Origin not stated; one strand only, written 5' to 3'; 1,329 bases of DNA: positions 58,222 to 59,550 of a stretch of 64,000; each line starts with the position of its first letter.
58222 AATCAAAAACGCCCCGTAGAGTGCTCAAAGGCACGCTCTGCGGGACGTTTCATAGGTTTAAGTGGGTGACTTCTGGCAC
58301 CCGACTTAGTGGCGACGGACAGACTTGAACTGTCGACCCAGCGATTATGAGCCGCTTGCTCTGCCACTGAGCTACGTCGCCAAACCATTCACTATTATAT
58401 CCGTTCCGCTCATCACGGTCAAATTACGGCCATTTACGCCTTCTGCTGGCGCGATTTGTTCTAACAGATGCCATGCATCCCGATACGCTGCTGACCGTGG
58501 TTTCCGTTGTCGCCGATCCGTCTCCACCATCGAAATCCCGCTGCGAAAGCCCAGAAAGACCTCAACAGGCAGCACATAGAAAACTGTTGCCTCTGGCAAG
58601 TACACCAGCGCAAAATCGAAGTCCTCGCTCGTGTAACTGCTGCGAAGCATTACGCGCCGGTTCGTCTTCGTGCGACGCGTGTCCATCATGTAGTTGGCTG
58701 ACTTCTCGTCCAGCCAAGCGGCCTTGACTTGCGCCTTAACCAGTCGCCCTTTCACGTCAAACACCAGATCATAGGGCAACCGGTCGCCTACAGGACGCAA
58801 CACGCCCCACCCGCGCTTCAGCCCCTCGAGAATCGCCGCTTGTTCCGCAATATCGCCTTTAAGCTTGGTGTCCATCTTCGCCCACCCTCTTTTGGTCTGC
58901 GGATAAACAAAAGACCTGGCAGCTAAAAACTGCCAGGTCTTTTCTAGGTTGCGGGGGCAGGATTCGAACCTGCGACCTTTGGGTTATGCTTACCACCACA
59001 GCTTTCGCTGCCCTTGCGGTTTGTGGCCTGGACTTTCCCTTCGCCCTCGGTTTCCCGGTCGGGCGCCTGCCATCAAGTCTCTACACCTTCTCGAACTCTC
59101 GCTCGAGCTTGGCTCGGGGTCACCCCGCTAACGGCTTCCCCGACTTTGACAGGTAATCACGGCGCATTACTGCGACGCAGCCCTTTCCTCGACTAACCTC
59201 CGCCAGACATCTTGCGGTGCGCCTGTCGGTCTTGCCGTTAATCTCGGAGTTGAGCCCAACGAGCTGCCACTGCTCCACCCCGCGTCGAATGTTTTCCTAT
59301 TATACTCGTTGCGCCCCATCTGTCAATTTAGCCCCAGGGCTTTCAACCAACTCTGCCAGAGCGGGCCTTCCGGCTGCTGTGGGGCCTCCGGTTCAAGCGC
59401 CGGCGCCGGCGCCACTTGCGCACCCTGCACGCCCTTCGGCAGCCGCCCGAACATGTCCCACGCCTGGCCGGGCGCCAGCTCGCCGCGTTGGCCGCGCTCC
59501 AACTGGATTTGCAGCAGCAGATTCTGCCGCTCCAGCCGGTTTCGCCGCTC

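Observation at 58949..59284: Initiator tRNA-fMet gene split by a 264-nt group I (IC3-like) intron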

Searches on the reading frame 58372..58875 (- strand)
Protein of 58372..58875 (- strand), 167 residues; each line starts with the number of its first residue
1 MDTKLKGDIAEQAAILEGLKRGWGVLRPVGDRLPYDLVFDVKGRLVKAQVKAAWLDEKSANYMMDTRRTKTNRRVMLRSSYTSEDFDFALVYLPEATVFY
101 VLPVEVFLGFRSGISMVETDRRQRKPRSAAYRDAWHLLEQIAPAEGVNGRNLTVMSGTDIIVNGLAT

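Call 14: search_protein_families(library=pfam, proteins=[window:58372-58875:-], max_evalue=0.01)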
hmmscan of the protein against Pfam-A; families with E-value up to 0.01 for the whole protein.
window:58372-58875:- (167 aa): 1 family
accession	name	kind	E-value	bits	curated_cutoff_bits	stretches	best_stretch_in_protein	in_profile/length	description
PF11645.14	PDDEXK_5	-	3.2e-47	160.5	26.1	1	1-137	1-137/138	PD-(D/E)XK endonuclease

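Call 17: search_solved_structures(query=window:58375-58875:-, max_evalue=1, show_alignments=2)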
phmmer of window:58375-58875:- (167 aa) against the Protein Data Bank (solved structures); distinct sequences matched with E-value up to 1: 1.
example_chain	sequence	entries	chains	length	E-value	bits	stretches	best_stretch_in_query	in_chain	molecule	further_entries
2ost_A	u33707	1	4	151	3.1e-58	199.3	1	2-144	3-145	Putative endonuclease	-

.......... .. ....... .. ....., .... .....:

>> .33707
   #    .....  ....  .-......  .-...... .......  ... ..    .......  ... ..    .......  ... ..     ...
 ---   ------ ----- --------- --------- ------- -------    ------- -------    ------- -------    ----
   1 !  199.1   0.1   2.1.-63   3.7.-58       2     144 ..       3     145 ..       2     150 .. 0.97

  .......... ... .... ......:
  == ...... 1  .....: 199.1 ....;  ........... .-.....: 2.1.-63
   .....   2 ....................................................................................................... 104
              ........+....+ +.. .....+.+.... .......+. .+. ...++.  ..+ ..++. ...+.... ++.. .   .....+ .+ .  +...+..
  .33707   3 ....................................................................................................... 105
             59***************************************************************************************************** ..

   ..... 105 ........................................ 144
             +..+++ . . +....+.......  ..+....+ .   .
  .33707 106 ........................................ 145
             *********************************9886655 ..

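Call 18: find_encoding_contigs(protein=window:58372-58875:-, flank=10000, max_places=10)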
Protein window:58372-58875:- (167 aa): 1 contig read that carries it; 1 place shown.
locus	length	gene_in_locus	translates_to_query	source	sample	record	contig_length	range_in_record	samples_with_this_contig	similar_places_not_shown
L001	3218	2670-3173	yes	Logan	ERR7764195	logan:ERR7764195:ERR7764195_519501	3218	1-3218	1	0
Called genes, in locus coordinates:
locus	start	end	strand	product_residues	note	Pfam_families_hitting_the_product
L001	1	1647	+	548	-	?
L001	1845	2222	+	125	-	-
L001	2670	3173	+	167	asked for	PF11645:PDDEXK_5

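Call 19: find_homologous_proteins(query=window:58375-58875:-, max_evalue=1e-10)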
Query window:58375-58875:- (167 aa): 1816 proteins with E <= 1e-10 among 1860 candidates; the best 120 are listed.
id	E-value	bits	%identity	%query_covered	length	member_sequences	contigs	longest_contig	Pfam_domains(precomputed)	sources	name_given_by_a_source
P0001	1.1e-104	365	100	100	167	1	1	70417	PF11645.15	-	-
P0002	1.2e-70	254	79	89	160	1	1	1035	PF11645.15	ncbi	-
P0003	4.6e-69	249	79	85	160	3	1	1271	PF11645.15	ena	-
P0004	1.7e-68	247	75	90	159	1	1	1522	PF11645.15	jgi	jgi:hypothetical protein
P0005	2.0e-66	241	72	89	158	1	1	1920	PF11645.15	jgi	jgi:hypothetical protein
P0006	2.8e-66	240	81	83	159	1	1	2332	PF11645.15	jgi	-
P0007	3.3e-66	240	75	86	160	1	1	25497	PF11645.15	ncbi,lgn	-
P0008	2.4e-65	237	79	83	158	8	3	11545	PF11645.15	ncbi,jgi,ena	-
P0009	3.2e-65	237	76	85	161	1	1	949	PF11645.15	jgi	jgi:hypothetical protein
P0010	5.2e-65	236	74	90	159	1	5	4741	PF11645.15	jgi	jgi:hypothetical protein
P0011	1.3e-64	235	73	87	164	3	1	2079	PF11645.15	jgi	jgi:hypothetical protein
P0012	2.5e-64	234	70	87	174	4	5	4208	PF11645.15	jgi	jgi:hypothetical protein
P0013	3.2e-64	234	74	90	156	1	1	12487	PF11645.15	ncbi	-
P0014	9.1e-64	232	74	86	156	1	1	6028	PF11645.15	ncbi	-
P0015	1.1e-63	232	71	84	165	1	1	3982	PF11645.15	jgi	jgi:hypothetical protein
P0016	1.7e-63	231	69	90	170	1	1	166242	PF11645.15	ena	-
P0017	3.5e-63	230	72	87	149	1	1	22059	PF11645.15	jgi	jgi:hypothetical protein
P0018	7.4e-63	229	74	85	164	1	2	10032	PF11645.15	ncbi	-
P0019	9.2e-63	229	67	95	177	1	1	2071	PF11645.15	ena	-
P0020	1.0e-62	229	71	88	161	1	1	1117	PF11645.15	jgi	-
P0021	1.0e-62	229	73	85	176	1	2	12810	PF11645.15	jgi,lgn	jgi:hypothetical protein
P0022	1.2e-62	228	70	85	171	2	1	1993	PF11645.15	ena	-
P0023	1.2e-62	228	69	90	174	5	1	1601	PF11645.15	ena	-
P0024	2.3e-62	227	68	89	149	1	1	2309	PF11645.15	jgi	jgi:hypothetical protein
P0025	2.4e-62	227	72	85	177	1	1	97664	PF11645.15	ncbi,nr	ncbi:MAG: endonuclease [Nitrospirae bacterium]|nr:endonuclease [Nitrospirota bacterium]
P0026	3.2e-62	227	72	86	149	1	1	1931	PF11645.15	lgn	-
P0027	3.6e-62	227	72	87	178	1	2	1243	PF11645.15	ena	-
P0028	3.9e-62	227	71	85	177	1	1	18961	PF11645.15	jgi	jgi:PD-(D/E)XK endonuclease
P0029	5.9e-62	226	69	87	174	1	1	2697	PF11645.15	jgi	-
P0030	6.5e-62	226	72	86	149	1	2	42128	PF11645.15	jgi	-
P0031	7.6e-62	226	70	83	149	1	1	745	PF11645.15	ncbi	-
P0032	7.8e-62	226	75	80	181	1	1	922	PF11645.15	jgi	jgi:hypothetical protein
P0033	8.1e-62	226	69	90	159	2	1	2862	PF11645.15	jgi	jgi:hypothetical protein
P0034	8.2e-62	226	71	85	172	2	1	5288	PF11645.15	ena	-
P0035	1.1e-61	225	70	87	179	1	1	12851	PF11645.15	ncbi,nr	ncbi:MAG: endonuclease [Armatimonadetes bacterium]|nr:endonuclease [Armatimonadota bacterium]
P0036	1.2e-61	225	70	85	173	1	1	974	PF11645.15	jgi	jgi:hypothetical protein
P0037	1.2e-61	225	68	88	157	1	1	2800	PF11645.15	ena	-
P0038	1.3e-61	225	69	90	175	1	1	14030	PF11645.15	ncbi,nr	ncbi:MAG: endonuclease [Elusimicrobia bacterium]|nr:endonuclease [Elusimicrobiota bacterium]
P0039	1.4e-61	225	69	88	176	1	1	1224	PF11645.15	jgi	jgi:hypothetical protein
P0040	1.4e-61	225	73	83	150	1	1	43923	PF11645.15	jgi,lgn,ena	-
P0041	1.6e-61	225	70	87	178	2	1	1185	PF11645.15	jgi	jgi:hypothetical protein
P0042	1.6e-61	225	70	86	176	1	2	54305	PF11645.15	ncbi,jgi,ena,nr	ncbi:MAG: endonuclease [Candidatus Eremiobacteraeota bacterium]|nr:endonuclease [Candidatus Eremioba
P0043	1.7e-61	225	68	85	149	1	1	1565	PF11645.15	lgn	-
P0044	1.8e-61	225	70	87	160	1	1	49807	PF11645.15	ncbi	-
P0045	1.8e-61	225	69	85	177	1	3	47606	PF11645.15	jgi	jgi:hypothetical protein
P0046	2.1e-61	224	68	87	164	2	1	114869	PF11645.15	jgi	-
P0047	2.1e-61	224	66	90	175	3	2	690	PF11645.15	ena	-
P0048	2.1e-61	224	72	85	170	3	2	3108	PF11645.15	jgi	-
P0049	2.2e-61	224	65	97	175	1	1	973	PF11645.15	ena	-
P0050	2.3e-61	224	70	85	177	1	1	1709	PF11645.15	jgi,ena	-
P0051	2.4e-61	224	68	87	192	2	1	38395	PF11645.15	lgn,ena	-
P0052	2.4e-61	224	67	90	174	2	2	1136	PF11645.15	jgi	jgi:PD-(D/E)XK nuclease superfamily protein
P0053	2.5e-61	224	70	87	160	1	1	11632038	PF11645.15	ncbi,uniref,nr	ncbi:endonuclease [Scytonema hofmannii PCC 7110]|uniref:Endonuclease n=1 Tax=Scytonema hofmannii PCC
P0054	2.5e-61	224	67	87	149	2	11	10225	PF11645.15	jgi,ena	jgi:hypothetical protein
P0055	3.0e-61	224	64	91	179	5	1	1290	PF11645.15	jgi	jgi:hypothetical protein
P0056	3.0e-61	224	68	87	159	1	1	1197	PF11645.15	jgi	jgi:hypothetical protein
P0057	4.2e-61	223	66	90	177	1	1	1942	PF11645.15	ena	-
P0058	6.3e-61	223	69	92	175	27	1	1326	PF11645.15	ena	-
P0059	7.6e-61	223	67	90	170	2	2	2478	PF11645.15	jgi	-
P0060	7.8e-61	222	69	85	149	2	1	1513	PF11645.15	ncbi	-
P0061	7.9e-61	222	73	83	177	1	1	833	PF11645.15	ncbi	-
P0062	7.9e-61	222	68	87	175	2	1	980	PF11645.15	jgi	jgi:hypothetical protein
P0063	8.2e-61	222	66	88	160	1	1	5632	PF11645.15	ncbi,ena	-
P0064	8.9e-61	222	69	87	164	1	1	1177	PF11645.15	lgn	-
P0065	9.4e-61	222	71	85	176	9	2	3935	PF11645.15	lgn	-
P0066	9.7e-61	222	67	89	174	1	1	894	PF11645.15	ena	-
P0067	1.0e-60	222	70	85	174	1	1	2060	PF11645.15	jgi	jgi:hypothetical protein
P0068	1.1e-60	222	65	88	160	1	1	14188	PF11645.15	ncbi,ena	-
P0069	1.2e-60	222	68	87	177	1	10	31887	PF11645.15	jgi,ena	-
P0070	1.3e-60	222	70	87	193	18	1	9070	PF11645.15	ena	-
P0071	1.4e-60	222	69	87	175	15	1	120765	PF11645.15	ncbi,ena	-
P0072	1.4e-60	222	69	84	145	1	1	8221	PF11645.15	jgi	jgi:hypothetical protein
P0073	1.4e-60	222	64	90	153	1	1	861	PF11645.15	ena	-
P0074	1.4e-60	222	69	85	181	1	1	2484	PF11645.15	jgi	jgi:hypothetical protein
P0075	1.4e-60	222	69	83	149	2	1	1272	PF11645.15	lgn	-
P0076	1.4e-60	222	70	87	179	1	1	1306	PF11645.15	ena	-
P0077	1.6e-60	222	68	87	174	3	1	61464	PF11645.15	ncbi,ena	-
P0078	1.6e-60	221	70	85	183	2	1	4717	PF11645.15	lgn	-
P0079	1.6e-60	221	70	83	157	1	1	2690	PF11645.15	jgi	jgi:hypothetical protein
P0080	1.7e-60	221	68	87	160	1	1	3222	PF11645.15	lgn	-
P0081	1.8e-60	221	63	90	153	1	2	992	PF11645.15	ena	-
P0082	1.8e-60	221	63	90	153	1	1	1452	PF11645.15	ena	-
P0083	1.8e-60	221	70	84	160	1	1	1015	PF11645.15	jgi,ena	-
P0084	1.8e-60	221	69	83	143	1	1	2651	PF11645.15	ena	-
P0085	1.8e-60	221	69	83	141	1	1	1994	PF11645.15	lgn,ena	-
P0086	1.9e-60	221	68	87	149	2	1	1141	PF11645.15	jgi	jgi:hypothetical protein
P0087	2.0e-60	221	69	85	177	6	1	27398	PF11645.15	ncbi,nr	ncbi:MAG TPA: group I intron-associated PD-(D/E)XK endonuclease [Patescibacteria group bacterium]|nr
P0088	2.0e-60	221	66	89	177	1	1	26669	PF11645.15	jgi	jgi:hypothetical protein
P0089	2.0e-60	221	68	87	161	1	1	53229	PF11645.15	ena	-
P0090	2.1e-60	221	66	90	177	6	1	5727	PF11645.15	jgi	jgi:hypothetical protein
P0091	2.1e-60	221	69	85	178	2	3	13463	PF11645.15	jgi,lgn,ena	-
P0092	2.1e-60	221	69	85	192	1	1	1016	PF11645.15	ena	-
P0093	2.2e-60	221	69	87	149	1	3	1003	PF11645.15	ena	-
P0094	2.3e-60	221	68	90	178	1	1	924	PF11645.15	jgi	-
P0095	2.3e-60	221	67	87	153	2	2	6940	PF11645.15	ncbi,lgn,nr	ncbi:MAG TPA: group I intron-associated PD-(D/E)XK endonuclease [Nostocaceae cyanobacterium]|nr:grou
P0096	2.3e-60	221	71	85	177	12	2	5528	PF11645.15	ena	-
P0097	2.5e-60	221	71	85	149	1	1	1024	PF11645.15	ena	-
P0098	2.5e-60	221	62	90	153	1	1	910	PF11645.15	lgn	-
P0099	2.5e-60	221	68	83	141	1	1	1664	PF11645.15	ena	-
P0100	2.5e-60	221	65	93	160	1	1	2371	PF11645.15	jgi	jgi:hypothetical protein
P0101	2.8e-60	221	72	83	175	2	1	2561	PF11645.15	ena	-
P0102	2.9e-60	221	68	88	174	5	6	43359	PF11645.15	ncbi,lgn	-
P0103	2.9e-60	221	70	87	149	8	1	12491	PF11645.15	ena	-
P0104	3.0e-60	221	70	87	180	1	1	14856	PF11645.15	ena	-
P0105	3.0e-60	221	63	85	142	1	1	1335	PF11645.15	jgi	jgi:PD-(D/E)XK endonuclease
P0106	3.1e-60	221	68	90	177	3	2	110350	PF11645.15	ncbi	ncbi:MAG: group I intron-associated PD-(D/E)XK endonuclease [Sulfuricaulis sp.]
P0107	3.2e-60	220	66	88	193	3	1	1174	PF11645.15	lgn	-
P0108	3.3e-60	220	70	87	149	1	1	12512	PF11645.15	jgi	jgi:hypothetical protein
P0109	3.4e-60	220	63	90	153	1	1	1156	PF11645.15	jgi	jgi:hypothetical protein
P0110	3.4e-60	220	69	88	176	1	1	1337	PF11645.15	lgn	-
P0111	3.4e-60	220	62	90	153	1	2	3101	PF11645.15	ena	-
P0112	3.4e-60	220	67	87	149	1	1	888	PF11645.15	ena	-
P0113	3.8e-60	220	69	86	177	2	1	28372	PF11645.15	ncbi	ncbi:MAG: group I intron-associated PD-(D/E)XK endonuclease [Nitrospiria bacterium]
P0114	3.8e-60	220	68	87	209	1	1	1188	PF11645.15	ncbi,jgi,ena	-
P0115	3.8e-60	220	68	87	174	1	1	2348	PF11645.15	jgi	jgi:hypothetical protein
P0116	3.8e-60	220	67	88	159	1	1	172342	PF11645.15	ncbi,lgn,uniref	ncbi:group I intron-associated PD-(D/E)XK endonuclease [Anabaena sp. CCY 9910]|uniref:group I intron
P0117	4.3e-60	220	68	88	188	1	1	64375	PF11645.15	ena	-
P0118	4.5e-60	220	64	87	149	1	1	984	PF11645.15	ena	-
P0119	4.6e-60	220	68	87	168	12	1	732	PF11645.15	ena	-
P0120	4.7e-60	220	62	90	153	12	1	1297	PF11645.15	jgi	jgi:hypothetical protein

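Call 21: find_related_loci(query=A1, collection=genome_contigs, flank=4000)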
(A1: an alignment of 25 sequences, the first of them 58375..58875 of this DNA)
Query A1 (167 aa) in genome_contigs; peptide patterns used: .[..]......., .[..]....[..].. (x = any residue, [..] = any of these).
445 stretches matched a pattern; 424 encode a relative of the query (tblastn E <= 1e-3); the best 80 are kept; 80 distinct loci.
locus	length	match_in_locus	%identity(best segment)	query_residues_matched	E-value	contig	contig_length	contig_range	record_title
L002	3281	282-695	79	1-138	7e-71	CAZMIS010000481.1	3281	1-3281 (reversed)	MAG TPA_asm: uncultured Anaerolineales bacterium isolate binchicken_co111_72 genome assembly, contig: NODE_65755_length_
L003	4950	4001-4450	74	1-151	3e-70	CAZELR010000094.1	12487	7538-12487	MAG TPA_asm: uncultured Anaerolineales bacterium isolate binchicken_co115_154 genome assembly, contig: NODE_7671_length_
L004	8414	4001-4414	77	1-138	7e-70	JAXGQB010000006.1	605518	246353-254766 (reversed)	MAG: Anaerolineae bacterium isolate AnMBR.bin316 bin316_6, whole genome shotgun sequence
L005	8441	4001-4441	69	1-147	5e-69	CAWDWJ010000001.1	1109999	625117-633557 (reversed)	MAG: Candidatus Eremiobacteraeota bacterium isolate MFD05705.bin.2.6 genome assembly, contig: contig_24853, whole genome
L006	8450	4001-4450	69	1-150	2e-68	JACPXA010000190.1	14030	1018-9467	MAG: Elusimicrobia bacterium isolate NC_groundwater_825_Pr1_B-0.1um_59_9 Montesol18_Bp1_scaffold_1410121, whole genome s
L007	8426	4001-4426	71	1-142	6e-68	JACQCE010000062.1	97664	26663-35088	MAG: Nitrospirae bacterium isolate NC_groundwater_960_Pr1_S-0.2um_63_62 Montesol18-Sp2_coassembly_scaffold_432885, whole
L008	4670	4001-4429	70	1-143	8e-68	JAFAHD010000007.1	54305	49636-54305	MAG: Vulcanimicrobiota bacterium isolate CP_BE_BS_12 BE_BS_k147_8286348, whole genome shotgun sequence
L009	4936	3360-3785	74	1-142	2e-67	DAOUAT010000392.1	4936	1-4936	MAG TPA_asm: Anaerolineae bacterium isolate H66_683 k113_353151, whole genome shotgun sequence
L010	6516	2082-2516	70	1-145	1e-67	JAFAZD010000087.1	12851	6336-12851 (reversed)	MAG: Armatimonadota bacterium isolate CP_BM_RX_R8_32 BM_RX_R8_k147_2240386, whole genome shotgun sequence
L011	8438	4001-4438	69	1-147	2e-67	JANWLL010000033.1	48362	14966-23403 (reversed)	MAG: Candidatus Eremiobacteria bacterium isolate CRAIB_MAG119 c_000000011825, whole genome shotgun sequence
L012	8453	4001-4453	68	1-151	2e-67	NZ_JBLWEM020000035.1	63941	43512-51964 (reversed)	Candidatus Electronema sp. JC JC__191971, whole genome shotgun sequence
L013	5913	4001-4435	69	1-145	5e-67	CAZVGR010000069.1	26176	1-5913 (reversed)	MAG TPA_asm: uncultured Anaerolinea sp. isolate SRP304446_co1_50 genome assembly, contig: NODE_1272_length_26176_cov_19.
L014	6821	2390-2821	70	1-144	2e-66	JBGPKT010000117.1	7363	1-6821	MAG: Nitrospiria bacterium isolate OBJ_0618_7090110_28 k141_4865155_length_7363_cov_11.3608, whole genome shotgun sequen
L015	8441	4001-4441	65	1-147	1e-66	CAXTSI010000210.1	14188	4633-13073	MAG TPA_asm: uncultured bacterium isolate public_SRR14721957_metawrap_bin.4 genome assembly, contig: public_SRR14721957_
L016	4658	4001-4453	64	1-151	1e-66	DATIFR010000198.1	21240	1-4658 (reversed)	MAG TPA_asm: Nitrospira sp. isolate SMAG_U16400 k141_712613, whole genome shotgun sequence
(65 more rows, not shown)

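Call 45: search_protein_families(library=ncbifam, proteins=[window:58375-58875:-], max_evalue=0.001)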
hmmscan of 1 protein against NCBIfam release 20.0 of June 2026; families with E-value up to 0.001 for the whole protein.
window:58375-58875:- (167 aa): 0 families

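Call 55: find_related_loci(query=A1, collection=viral_contigs, flank=3000)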
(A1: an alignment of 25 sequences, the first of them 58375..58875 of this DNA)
Query A1 (167 aa) in viral_contigs; peptide patterns used: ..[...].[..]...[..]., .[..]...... (x = any residue, [..] = any of these).
89 stretches matched a pattern, but none encodes a relative of the query by tblastn (E <= 1e-3).

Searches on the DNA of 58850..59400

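Call 4: search_rna_families(source=window, start=58850, end=59400, threshold=evalue, max_evalue=10, show_alignments=4)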
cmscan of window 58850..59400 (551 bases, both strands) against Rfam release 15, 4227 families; matches with E-value up to 10: 8.
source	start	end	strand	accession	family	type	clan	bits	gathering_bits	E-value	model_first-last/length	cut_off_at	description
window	59065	59154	-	RF00028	Intron_gpI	Intron;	-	27.4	50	5e-05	49-158/253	no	Group I catalytic intron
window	58850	58943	+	RF01820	RsaE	Gene; sRNA;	-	18.3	79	1.6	23-112/112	5'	RNA Staph. aureus E (RoxS)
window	58915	58942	-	RF02067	STnc310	Gene; sRNA;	-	16.9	40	1.7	20-47/61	no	Salmonella enterica sRNA STnc310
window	58906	59005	-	RF02435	SpF41_sRNA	Gene; sRNA;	-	16.2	52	9.1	1-105/105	no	Streptococcus sRNA SpF41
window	58949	59000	-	RF00005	tRNA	Gene; tRNA;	CL00001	16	29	2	1-71/71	no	tRNA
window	59341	59394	+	RF01782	ASpks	Gene; antisense;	-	14.1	52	6.6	1-75/75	no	ASpks TB sRNA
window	59340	59382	-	RF03537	Flavi_TBFV_SL6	Cis-reg;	-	13.8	38.3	3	1-45/45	no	Tick-borne Flavivirus short stem-loop SL6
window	58908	58940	-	RF00010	RNaseP_bact_a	Gene; ribozyme;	CL00002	9.1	100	1.2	1-367/367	no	Bacterial RNase P class A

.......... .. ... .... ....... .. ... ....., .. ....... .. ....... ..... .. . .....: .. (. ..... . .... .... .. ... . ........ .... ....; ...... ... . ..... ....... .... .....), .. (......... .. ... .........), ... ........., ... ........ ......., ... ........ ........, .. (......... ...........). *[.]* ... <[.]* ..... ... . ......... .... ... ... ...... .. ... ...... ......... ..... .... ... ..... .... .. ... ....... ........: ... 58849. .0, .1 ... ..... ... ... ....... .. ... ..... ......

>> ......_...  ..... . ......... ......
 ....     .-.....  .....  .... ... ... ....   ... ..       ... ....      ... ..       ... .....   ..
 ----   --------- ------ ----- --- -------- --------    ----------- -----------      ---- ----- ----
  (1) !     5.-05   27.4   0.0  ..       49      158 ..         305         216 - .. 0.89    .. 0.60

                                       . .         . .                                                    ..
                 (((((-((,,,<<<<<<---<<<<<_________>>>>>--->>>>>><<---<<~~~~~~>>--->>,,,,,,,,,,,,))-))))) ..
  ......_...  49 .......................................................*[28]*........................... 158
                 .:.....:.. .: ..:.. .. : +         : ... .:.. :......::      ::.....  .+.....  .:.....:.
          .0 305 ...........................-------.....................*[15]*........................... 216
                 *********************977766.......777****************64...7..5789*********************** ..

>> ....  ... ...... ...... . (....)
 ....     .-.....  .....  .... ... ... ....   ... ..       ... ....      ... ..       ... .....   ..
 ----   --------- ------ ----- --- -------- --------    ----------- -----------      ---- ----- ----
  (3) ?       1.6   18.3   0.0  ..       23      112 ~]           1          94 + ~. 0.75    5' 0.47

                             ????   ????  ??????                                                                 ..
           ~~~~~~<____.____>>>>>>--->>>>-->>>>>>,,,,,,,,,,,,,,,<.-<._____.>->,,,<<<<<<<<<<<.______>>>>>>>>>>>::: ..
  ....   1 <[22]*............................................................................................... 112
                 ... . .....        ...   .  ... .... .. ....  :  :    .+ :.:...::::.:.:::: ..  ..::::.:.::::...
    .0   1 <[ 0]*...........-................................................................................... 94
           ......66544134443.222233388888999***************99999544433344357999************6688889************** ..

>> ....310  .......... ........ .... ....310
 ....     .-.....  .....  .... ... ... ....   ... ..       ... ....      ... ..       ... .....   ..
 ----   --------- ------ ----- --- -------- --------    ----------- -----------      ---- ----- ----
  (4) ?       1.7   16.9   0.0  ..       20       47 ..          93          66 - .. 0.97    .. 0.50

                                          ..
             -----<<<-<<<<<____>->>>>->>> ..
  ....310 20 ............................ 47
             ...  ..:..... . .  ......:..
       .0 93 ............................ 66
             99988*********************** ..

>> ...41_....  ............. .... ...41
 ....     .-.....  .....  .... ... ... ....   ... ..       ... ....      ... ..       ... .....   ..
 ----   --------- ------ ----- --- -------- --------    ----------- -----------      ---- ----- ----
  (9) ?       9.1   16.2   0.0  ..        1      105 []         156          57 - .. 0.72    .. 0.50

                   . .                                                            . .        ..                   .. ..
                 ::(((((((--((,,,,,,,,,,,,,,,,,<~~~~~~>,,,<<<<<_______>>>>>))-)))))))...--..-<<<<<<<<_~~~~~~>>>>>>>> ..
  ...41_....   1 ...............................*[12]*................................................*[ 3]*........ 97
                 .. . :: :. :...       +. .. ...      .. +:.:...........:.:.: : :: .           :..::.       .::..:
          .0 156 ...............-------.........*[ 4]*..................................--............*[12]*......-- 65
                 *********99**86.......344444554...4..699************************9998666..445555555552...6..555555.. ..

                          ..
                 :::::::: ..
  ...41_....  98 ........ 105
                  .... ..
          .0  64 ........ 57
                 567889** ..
